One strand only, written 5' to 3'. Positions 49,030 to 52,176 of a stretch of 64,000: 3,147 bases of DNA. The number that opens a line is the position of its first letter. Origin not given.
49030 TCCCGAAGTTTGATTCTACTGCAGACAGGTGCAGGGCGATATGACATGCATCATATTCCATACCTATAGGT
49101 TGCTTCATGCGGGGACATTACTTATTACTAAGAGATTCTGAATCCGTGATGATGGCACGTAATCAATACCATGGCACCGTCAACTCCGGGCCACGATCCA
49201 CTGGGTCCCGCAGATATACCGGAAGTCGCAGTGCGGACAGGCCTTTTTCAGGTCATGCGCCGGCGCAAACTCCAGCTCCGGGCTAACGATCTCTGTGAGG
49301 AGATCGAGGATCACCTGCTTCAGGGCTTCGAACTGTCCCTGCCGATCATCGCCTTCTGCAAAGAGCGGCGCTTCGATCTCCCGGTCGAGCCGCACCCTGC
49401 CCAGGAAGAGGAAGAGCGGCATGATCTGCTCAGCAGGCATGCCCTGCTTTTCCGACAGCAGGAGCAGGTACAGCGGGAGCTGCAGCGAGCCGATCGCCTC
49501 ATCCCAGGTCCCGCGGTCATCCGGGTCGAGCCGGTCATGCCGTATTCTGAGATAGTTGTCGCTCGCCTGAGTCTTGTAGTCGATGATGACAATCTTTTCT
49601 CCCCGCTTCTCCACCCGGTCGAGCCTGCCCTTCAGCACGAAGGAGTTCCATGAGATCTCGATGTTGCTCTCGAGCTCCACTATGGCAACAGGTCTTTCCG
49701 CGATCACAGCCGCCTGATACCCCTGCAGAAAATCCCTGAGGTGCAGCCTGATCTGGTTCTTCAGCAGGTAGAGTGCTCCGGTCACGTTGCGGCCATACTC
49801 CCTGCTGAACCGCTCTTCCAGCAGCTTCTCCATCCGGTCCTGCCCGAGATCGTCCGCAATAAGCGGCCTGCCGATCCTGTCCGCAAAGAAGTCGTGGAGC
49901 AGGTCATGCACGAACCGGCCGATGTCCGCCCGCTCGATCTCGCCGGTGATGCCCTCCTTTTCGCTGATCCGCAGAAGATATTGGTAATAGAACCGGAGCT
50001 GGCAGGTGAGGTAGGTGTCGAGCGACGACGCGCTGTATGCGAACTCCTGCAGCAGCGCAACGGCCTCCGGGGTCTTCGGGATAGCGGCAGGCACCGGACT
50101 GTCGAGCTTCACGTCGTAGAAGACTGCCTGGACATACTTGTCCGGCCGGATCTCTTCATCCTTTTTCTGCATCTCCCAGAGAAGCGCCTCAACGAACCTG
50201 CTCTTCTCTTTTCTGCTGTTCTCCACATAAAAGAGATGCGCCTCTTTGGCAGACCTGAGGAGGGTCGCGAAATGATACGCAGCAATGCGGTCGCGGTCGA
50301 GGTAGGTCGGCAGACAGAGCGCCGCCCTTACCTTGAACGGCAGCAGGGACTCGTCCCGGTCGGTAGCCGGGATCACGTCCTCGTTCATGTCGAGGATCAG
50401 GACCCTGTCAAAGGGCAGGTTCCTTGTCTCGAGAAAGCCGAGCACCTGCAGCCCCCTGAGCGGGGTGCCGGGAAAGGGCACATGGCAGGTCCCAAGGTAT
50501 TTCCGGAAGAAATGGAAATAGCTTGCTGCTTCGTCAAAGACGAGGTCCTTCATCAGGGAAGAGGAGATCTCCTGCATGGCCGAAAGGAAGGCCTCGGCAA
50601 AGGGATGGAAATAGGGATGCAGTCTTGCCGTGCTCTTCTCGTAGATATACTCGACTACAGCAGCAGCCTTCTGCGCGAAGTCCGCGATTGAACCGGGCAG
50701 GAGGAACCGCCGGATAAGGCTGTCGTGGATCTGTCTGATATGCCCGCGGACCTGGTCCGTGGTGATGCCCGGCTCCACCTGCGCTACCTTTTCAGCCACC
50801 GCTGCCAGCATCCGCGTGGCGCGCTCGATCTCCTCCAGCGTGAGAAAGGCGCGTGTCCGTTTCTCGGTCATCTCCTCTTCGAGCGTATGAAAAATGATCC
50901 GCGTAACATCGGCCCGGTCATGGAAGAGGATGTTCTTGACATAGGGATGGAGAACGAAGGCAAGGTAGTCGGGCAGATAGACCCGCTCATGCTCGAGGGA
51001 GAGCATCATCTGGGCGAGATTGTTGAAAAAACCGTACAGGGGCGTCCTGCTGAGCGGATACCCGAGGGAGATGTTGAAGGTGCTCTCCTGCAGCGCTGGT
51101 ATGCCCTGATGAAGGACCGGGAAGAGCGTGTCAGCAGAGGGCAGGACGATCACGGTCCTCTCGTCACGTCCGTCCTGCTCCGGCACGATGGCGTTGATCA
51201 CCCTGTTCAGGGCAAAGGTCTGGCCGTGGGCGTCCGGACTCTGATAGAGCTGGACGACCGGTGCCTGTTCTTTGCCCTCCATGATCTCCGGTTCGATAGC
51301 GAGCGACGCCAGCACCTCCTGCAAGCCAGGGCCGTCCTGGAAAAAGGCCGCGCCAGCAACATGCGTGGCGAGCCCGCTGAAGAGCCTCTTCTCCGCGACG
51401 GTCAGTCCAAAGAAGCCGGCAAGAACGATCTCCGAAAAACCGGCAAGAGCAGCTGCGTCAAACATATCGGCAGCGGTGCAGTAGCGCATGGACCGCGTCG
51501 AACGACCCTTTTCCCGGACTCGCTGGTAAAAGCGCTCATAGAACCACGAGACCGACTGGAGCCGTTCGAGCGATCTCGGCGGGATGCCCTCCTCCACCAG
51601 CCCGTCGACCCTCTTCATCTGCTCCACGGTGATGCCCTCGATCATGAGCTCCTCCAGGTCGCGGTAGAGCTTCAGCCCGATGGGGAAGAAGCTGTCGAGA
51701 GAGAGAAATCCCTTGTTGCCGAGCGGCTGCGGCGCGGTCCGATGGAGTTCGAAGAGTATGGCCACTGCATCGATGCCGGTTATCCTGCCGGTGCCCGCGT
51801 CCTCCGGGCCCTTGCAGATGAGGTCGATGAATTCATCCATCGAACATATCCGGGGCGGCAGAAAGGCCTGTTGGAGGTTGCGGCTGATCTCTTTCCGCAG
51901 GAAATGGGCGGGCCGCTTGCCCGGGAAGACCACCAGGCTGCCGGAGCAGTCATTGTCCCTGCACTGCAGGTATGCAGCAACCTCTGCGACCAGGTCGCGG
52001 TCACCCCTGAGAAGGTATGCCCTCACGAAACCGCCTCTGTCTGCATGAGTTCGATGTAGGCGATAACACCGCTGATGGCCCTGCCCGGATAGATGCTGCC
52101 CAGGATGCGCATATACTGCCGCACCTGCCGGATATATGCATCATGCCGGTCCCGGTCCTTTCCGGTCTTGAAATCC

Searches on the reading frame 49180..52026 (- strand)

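Call 32: search_protein_families(library=pfam, proteins=[window:49180-52026:-], max_evalue=0.001)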
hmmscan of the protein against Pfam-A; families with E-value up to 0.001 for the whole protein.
window:49180-52026:- (948 aa): 1 family
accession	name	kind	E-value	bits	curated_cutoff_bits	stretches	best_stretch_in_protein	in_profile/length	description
PF12705.13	PDDEXK_1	-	5.2e-37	128.6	22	1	664-939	2-246/247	PD-(D/E)XK nuclease superfamily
